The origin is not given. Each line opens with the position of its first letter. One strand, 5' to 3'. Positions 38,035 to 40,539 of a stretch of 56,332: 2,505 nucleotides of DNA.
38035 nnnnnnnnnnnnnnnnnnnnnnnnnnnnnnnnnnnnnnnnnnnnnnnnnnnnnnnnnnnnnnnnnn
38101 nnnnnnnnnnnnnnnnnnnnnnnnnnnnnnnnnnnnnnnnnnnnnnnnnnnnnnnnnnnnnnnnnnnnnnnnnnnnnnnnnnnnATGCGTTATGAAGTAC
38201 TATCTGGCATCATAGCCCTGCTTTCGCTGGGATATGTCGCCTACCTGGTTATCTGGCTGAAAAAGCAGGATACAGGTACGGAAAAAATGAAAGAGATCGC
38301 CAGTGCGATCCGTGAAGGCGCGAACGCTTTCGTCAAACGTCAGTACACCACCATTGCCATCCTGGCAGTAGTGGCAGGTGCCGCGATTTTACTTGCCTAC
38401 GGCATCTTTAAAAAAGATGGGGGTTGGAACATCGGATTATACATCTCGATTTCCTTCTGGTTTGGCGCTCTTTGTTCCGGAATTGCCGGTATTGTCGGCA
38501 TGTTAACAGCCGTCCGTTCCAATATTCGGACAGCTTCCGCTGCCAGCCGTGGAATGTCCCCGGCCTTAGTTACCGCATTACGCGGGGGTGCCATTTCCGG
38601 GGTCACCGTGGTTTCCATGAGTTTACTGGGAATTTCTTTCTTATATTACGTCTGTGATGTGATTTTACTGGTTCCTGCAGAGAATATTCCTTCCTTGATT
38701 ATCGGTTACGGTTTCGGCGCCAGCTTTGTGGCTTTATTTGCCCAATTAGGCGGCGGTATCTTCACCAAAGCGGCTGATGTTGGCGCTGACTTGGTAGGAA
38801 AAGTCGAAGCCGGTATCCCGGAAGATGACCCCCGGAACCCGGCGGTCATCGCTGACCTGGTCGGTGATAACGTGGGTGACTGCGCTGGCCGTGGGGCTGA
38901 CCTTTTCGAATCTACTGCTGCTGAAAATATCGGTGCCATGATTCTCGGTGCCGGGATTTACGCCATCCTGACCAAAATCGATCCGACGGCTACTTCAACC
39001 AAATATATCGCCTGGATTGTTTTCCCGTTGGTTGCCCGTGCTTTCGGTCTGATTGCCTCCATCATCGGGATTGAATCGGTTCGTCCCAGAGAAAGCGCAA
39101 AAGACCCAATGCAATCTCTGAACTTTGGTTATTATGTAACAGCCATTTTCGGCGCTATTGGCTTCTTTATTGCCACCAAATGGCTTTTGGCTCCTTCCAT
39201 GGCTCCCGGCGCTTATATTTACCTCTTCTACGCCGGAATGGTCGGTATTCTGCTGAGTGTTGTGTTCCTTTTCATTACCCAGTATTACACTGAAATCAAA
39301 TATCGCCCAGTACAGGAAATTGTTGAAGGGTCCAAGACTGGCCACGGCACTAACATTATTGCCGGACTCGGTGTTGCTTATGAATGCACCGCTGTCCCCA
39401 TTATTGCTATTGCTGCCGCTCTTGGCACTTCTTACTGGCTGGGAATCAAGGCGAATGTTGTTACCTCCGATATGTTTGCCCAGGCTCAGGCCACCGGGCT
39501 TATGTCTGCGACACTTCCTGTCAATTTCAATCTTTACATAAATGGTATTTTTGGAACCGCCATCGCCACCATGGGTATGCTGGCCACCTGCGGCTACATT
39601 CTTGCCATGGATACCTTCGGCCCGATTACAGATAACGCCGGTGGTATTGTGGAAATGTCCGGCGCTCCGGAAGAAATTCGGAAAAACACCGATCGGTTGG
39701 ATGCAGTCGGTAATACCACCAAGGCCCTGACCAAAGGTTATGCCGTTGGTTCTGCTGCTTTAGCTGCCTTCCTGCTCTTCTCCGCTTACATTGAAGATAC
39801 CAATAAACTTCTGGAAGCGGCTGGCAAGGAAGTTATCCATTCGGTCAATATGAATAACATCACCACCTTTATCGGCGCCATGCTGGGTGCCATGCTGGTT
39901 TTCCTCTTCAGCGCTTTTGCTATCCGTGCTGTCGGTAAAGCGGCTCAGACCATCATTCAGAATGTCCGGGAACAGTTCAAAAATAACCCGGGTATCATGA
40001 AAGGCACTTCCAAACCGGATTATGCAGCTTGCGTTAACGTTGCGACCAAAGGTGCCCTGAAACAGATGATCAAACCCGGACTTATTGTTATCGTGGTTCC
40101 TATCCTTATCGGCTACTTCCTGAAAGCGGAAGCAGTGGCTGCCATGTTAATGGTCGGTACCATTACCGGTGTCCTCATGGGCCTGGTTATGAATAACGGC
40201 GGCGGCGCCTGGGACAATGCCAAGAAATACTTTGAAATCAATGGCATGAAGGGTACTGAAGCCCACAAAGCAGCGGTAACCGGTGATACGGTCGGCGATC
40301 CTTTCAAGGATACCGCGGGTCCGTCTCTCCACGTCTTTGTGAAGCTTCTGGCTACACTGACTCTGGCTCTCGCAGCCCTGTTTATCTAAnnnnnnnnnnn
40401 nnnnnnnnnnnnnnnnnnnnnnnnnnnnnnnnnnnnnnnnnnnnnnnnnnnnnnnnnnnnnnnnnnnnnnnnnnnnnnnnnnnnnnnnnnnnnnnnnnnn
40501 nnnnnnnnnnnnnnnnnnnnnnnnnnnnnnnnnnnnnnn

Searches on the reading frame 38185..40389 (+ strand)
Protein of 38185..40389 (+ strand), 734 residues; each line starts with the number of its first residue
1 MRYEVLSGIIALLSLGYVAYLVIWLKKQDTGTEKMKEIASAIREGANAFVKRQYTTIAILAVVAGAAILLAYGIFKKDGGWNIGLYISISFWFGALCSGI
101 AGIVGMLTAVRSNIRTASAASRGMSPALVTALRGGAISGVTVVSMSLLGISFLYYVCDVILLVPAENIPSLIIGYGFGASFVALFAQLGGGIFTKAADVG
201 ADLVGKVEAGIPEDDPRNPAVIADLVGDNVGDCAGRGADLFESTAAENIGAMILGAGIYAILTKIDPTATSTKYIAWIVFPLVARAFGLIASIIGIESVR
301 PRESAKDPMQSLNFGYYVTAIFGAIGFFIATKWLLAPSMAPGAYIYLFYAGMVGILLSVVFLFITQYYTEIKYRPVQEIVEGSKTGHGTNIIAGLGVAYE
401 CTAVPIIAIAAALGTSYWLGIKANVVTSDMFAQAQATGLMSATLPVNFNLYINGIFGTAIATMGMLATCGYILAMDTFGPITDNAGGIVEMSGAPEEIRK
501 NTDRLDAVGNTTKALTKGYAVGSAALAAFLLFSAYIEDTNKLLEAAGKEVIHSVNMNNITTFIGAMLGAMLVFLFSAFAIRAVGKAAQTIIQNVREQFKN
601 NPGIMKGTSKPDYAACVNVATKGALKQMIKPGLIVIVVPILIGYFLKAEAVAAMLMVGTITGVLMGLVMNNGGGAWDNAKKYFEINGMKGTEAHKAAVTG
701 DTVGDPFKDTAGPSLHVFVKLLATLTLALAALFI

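Call 26: search_protein_families(library=ncbifam, proteins=[window:38185-40389:+], max_evalue=0.00001)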
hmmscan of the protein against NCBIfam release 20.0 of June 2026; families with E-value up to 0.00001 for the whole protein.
window:38185-40389:+ (734 aa): 13 families
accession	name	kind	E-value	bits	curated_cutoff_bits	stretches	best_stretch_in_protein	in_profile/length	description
NF001953.0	PRK00733.2-1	equivalog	1e-295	982.7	783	1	2-734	3-697/697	sodium-translocating pyrophosphatase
NF001960.0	PRK00733.3-5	equivalog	8.7e-237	787.7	546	1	3-734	4-668/673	sodium-translocating pyrophosphatase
NF001959.0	PRK00733.3-4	equivalog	9.7e-226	751.3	975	1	6-734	7-669/674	sodium-translocating pyrophosphatase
TIGR01104.1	V_PPase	equivalog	4.6e-219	729.5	651.9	1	3-733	3-690/697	V-type H(+)-translocating pyrophosphatase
NF001951.0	PRK00733.1-2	equivalog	2.4e-217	723.9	859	1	9-732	11-687/691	sodium-translocating pyrophosphatase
NF001954.0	PRK00733.2-2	equivalog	4.6e-209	696.6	894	1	6-733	6-717/723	sodium-translocating pyrophosphatase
NF001955.0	PRK00733.2-4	equivalog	6.1e-204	679.5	1059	2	8-419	10-422/736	sodium-translocating pyrophosphatase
NF001952.0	PRK00733.1-4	equivalog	7.8e-191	635.9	912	1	8-731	23-725/782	sodium-translocating pyrophosphatase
NF001958.0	PRK00733.3-3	equivalog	6.2e-190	633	1055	2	5-420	5-399/680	sodium-translocating pyrophosphatase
NF001961.0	PRK00733.3-6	equivalog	1.1e-188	628.7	926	2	445-733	386-670/671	sodium-translocating pyrophosphatase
NF001957.0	PRK00733.3-2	equivalog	4.2e-181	603.8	945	2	442-733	365-648/651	sodium-translocating pyrophosphatase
NF001956.0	PRK00733.3-1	equivalog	9.5e-161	536.9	1321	2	452-734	420-693/704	sodium-translocating pyrophosphatase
NF001950.0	PRK00733.1-1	equivalog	6.7e-67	226.3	826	1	9-723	61-758/807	sodium-translocating pyrophosphatase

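Call 65: list_cluster_members(proteins=[P0002, P0122, P0001, window:38185-40389:+, window:22367-23668:-, window:24987-25436:-, P0128])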
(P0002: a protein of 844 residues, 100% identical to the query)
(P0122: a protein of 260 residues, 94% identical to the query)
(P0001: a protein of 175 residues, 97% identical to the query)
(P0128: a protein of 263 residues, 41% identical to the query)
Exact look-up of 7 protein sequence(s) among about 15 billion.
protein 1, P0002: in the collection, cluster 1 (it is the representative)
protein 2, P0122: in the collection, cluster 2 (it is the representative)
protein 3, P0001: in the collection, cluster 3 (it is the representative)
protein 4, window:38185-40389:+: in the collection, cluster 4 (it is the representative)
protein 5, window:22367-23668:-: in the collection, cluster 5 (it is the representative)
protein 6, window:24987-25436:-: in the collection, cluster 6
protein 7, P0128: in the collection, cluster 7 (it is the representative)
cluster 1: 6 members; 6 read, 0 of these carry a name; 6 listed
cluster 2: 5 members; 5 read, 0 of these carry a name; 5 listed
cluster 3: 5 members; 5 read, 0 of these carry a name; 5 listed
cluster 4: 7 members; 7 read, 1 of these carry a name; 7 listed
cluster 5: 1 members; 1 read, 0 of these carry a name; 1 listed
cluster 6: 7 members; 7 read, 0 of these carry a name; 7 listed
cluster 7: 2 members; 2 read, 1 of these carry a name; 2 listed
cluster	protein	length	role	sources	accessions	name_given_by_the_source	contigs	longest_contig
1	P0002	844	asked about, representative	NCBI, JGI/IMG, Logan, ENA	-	-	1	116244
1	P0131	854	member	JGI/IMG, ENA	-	-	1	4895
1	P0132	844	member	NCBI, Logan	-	-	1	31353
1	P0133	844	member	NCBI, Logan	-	-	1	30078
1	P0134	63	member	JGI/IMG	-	-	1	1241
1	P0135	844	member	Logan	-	-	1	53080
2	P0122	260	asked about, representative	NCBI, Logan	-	-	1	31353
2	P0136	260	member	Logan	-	-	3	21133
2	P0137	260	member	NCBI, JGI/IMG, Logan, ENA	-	-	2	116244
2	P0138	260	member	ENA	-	-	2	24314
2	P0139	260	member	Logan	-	-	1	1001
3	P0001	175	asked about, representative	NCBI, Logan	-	-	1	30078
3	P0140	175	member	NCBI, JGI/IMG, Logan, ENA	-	-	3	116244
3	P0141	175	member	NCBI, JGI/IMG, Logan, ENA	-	-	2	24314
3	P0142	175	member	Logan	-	-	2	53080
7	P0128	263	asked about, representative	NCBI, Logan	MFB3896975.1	MAG: FecR domain-containing protein [bacterium]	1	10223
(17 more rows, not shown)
